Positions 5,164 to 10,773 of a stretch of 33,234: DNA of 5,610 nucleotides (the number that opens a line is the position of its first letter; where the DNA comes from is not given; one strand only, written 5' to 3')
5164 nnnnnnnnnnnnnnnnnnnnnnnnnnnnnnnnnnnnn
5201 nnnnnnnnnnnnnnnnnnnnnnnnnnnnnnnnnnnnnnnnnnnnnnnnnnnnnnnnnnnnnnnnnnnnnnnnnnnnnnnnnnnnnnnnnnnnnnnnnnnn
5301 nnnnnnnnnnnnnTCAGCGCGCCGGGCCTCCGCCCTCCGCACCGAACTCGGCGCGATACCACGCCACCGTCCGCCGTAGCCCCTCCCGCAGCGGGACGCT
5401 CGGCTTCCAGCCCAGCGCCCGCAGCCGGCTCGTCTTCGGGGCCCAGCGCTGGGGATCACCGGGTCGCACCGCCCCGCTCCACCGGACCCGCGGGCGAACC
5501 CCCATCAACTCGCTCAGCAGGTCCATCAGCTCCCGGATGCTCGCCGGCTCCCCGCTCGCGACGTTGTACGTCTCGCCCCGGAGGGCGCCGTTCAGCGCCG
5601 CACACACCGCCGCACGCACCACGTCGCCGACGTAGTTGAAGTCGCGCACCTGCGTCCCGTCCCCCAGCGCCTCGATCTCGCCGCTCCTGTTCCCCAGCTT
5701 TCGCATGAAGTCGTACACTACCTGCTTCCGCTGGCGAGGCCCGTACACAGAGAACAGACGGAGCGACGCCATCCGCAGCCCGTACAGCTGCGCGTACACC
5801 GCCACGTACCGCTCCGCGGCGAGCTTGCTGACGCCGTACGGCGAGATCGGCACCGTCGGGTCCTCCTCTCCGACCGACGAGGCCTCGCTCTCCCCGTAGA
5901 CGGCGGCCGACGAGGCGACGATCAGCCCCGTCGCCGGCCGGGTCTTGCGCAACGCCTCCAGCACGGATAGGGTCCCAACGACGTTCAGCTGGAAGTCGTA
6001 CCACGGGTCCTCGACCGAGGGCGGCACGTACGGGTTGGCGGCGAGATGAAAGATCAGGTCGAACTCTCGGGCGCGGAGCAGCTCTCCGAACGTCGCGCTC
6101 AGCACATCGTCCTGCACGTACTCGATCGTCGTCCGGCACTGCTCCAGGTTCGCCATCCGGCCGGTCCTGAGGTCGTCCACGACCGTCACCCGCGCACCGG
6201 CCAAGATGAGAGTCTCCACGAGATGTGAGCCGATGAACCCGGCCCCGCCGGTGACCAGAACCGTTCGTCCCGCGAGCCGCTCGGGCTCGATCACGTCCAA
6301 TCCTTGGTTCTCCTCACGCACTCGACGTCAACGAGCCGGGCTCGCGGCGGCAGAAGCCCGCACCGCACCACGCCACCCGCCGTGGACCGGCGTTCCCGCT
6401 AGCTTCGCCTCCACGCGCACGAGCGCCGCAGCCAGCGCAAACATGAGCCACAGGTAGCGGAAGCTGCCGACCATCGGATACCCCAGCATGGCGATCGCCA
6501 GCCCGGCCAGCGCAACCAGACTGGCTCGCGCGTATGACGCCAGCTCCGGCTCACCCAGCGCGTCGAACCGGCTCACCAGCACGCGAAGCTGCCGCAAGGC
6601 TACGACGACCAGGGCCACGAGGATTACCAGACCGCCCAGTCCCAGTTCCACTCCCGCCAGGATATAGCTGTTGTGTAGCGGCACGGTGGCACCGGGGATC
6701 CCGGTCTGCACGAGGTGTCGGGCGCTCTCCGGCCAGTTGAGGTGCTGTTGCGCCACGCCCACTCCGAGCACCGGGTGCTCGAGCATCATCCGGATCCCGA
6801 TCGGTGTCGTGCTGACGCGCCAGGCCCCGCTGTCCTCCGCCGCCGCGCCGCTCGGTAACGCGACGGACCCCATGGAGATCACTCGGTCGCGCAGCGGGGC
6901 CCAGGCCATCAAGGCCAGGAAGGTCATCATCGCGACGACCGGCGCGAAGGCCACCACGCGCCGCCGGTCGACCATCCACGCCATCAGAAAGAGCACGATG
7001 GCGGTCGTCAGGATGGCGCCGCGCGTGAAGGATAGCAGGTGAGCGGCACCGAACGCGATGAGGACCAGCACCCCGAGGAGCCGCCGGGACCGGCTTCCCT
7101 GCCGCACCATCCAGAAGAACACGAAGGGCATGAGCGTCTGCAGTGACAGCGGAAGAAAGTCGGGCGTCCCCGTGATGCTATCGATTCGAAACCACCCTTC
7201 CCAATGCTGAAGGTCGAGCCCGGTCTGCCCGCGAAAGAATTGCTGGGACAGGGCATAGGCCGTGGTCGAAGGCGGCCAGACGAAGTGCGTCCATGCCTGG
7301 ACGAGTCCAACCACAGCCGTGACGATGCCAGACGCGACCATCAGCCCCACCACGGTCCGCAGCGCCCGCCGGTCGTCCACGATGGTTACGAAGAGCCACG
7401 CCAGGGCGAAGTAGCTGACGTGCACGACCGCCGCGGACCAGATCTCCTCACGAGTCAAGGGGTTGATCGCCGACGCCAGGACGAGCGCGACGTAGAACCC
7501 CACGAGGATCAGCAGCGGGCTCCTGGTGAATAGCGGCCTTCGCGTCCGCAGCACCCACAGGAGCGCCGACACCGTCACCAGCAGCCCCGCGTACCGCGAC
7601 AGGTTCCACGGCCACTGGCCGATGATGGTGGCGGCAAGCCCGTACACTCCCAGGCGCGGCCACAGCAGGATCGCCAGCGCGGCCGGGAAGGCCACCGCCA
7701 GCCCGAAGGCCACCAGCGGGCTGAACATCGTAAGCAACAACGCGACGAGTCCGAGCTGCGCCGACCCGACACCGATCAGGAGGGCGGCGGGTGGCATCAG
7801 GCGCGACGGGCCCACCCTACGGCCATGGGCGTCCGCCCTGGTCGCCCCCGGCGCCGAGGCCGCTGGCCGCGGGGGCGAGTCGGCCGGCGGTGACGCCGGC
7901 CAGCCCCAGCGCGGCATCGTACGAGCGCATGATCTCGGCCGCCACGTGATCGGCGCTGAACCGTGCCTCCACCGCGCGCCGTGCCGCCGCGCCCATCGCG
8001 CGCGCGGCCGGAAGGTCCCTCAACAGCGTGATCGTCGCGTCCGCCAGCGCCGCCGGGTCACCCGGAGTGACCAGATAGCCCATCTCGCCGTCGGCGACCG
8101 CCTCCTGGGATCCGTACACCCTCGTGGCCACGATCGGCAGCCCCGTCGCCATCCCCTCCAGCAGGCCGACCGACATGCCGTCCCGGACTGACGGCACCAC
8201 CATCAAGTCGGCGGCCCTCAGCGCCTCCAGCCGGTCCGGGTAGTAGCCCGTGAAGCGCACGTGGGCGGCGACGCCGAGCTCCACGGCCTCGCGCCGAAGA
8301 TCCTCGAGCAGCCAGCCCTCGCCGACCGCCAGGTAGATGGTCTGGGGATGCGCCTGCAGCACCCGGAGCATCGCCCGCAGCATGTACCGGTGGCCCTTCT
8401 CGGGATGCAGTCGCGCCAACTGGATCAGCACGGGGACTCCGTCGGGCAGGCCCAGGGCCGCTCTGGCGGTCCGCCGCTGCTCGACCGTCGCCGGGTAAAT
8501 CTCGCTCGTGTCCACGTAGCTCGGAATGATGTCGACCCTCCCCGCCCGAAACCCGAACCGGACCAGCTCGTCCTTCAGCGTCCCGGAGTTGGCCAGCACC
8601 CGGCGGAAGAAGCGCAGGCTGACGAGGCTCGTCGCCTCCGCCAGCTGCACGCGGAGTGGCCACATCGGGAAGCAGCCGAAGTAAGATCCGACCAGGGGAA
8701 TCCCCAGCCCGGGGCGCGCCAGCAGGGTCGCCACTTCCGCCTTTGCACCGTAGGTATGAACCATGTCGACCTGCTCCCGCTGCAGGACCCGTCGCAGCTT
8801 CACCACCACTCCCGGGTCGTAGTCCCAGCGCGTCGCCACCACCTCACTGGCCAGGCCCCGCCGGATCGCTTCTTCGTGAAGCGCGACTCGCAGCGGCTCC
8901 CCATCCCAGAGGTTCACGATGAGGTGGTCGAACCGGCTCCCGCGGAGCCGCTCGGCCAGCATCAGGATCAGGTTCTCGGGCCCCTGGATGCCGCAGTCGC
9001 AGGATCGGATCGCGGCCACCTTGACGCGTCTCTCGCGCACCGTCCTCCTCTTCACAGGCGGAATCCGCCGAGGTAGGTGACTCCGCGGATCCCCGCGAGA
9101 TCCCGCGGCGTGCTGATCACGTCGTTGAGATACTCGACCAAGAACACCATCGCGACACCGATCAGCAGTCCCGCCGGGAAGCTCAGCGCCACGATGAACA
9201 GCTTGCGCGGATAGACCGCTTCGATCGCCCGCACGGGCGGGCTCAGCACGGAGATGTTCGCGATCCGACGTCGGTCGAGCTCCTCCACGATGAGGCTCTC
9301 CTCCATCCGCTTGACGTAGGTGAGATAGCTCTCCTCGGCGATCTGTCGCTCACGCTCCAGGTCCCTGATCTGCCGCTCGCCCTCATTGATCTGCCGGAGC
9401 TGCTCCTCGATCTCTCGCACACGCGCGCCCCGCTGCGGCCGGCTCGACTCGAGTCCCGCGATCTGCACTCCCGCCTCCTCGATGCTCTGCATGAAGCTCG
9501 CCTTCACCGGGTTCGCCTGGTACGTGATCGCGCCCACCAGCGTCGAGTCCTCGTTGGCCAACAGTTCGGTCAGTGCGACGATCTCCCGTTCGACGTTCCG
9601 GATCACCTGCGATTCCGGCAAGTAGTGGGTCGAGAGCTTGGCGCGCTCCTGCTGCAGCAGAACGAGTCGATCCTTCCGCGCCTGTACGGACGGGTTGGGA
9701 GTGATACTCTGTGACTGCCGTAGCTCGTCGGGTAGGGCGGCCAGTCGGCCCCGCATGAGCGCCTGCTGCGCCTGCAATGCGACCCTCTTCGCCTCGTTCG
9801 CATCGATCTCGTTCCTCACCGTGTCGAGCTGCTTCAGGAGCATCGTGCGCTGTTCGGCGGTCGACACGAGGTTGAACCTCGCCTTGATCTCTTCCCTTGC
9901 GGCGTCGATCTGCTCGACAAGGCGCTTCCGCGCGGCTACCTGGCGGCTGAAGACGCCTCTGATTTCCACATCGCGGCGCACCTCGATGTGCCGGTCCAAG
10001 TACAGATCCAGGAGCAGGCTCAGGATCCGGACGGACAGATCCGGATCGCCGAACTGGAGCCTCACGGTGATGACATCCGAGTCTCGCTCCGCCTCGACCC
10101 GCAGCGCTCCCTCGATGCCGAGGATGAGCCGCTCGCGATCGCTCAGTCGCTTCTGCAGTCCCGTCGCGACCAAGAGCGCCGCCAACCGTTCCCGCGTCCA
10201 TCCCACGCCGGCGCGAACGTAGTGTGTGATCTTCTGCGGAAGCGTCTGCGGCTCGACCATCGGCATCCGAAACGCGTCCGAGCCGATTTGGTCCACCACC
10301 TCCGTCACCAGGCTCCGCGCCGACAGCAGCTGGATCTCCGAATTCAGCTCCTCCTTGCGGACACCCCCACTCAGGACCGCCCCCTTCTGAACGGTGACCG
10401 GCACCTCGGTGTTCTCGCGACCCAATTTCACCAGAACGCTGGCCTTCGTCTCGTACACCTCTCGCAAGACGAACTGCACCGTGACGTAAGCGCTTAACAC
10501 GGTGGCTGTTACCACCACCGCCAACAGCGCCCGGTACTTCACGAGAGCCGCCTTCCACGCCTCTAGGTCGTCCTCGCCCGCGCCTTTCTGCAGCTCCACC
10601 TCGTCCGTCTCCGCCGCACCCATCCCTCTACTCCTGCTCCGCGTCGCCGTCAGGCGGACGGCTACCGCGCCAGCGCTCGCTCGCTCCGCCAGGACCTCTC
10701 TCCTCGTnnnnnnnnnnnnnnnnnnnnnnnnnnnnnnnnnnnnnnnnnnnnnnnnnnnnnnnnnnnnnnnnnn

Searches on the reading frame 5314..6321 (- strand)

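Call 9: search_protein_families(library=pfam, proteins=[window:5314-6321:-], max_evalue=0.001)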
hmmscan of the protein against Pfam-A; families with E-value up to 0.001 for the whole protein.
window:5314-6321:- (335 aa): 7 families
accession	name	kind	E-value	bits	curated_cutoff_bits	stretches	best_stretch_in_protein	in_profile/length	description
PF16363.11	GDP_Man_Dehyd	-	4.7e-55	187.8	27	1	22-318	1-332/332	GDP-mannose 4,6 dehydratase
PF01370.27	Epimerase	-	3.7e-54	184.1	20.9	1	21-255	1-240/240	NAD dependent epimerase/dehydratase family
PF01073.25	3Beta_HSD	-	1.7e-21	76.9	22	1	22-281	1-276/280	3-beta hydroxysteroid dehydrogenase/isomerase family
PF04321.23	RmlD_sub_bind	-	1.3e-12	47.9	27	1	20-236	2-191/287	RmlD substrate binding domain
PF02719.21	Polysacc_synt_2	-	4.5e-11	42.9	20.2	1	21-278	1-252/293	Polysaccharide biosynthesis protein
PF07993.18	NAD_binding_4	-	4.7e-09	36.2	20.1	1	84-194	86-209/258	Male sterility protein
PF00106.31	adh_short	-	4e-05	23.6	26.6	1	20-75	2-60/195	short chain dehydrogenase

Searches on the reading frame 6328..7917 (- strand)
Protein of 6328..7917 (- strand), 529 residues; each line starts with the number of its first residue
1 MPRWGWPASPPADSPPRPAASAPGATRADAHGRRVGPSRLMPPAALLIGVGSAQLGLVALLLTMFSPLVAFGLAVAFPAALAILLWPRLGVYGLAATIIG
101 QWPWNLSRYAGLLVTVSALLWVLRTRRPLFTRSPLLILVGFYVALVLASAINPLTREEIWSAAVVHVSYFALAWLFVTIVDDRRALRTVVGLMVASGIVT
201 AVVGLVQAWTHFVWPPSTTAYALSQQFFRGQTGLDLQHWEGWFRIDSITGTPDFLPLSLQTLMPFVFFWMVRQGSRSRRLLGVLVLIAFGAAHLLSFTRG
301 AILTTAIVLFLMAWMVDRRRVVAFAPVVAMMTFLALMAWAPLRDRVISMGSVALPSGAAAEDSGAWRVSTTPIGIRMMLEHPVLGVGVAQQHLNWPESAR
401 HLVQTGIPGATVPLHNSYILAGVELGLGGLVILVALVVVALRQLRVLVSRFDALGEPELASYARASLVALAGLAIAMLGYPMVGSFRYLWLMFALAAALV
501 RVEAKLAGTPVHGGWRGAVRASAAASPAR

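Call 9: search_protein_families(library=pfam, proteins=[window:6328-7917:-], max_evalue=0.001)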
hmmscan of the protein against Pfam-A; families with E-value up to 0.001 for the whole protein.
window:6328-7917:- (529 aa): 1 family
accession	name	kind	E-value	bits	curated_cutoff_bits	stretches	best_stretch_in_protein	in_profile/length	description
PF04932.20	Wzy_C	-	5.6e-17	62.4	31.7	1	285-434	2-149/149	O-Antigen ligase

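Call 10: search_protein_families(library=ncbifam, proteins=[window:6328-7917:-], max_evalue=0.001)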
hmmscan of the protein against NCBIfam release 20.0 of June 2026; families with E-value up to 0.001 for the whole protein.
window:6328-7917:- (529 aa): 1 family
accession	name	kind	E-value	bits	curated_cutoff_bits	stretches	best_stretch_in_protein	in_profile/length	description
TIGR03097.1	PEP_O_lig_1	hypoth_equivalog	1.4e-06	27.5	188.1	1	252-497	167-398/408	putative O-glycosylation ligase, exosortase A system-associated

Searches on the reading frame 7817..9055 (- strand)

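Call 9: search_protein_families(library=pfam, proteins=[window:7817-9055:-], max_evalue=0.001)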
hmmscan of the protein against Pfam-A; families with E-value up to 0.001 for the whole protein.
window:7817-9055:- (412 aa): 6 families
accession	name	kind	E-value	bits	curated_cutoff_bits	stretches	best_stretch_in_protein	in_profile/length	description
PF13692.12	Glyco_trans_1_4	-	2e-33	116.1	27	1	208-347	2-142/142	Glycosyl transferases group 1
PF00534.26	Glycos_transf_1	-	4.7e-33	114.6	26.4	1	194-360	2-171/172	Glycosyl transferases group 1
PF13439.12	Glyco_transf_4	-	1.7e-18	67.7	28.5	1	25-184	3-169/170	Glycosyltransferase Family 4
PF13579.12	Glyco_trans_4_4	-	1e-11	45.9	29.7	1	25-178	2-156/158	Glycosyl transferase 4-like domain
PF20706.3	GT4-conflict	-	4.4e-07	29.6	26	1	204-374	194-384/385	Family 4 Glycosyltransferase in conflict systems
PF13524.12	Glyco_trans_1_2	-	2e-06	28.2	25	1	274-376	39-143/144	Glycosyl transferase-like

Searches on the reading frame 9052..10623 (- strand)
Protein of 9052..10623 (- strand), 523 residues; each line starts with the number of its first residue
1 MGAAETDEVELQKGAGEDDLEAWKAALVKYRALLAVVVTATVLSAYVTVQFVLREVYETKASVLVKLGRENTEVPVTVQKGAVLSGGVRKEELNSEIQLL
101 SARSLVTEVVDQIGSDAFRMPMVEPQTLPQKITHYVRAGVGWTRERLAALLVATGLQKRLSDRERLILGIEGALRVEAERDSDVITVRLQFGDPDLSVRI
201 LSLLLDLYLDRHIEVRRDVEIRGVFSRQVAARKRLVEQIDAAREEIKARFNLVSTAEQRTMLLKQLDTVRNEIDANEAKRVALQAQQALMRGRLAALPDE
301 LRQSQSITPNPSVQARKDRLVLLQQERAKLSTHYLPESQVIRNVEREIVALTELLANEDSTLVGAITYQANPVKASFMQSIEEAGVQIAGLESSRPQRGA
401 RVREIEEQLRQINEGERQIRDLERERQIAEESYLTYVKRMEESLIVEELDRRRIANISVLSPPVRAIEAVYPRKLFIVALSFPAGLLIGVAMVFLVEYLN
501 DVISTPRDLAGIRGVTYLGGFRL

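Call 8: search_protein_families(library=pfam, proteins=[window:9052-10623:-], max_evalue=0.001)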
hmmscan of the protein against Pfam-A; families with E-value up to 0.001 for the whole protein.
window:9052-10623:- (523 aa): 2 families
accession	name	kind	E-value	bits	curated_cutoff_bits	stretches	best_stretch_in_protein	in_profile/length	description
PF13807.11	GNVR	-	1.3e-07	31.8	27.7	1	417-495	4-79/82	G-rich domain on putative tyrosine kinase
PF02706.20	Wzz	-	5.9e-05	23.7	25.5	1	25-112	10-90/91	Chain length determinant protein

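Call 10: search_protein_families(library=ncbifam, proteins=[window:9052-10623:-], max_evalue=0.001)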
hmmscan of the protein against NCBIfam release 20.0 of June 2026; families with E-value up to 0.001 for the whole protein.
window:9052-10623:- (523 aa): 5 families
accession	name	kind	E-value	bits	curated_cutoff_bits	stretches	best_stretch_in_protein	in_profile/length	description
TIGR03007.1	pepcterm_ChnLen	equivalog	9.3e-27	93.4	278.85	1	149-519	85-458/498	XrtA system polysaccharide chain length determinant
TIGR01005.1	eps_transp_fam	subfamily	2.3e-13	49.3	411.7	1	19-518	5-474/754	exopolysaccharide transport protein family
TIGR03017.1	EpsF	equivalog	2.3e-08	33.2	422.75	1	173-516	122-438/444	chain length determinant protein EpsF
TIGR01006.1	polys_exp_MPA1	subfamily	2.5e-05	23.8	296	0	453-519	153-219/226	CspC family polysaccharide chain length determinant protein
NF007350.0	PRK09841.1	equivalog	0.00037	18.7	1248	0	418-510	371-460/726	tyrosine-protein kinase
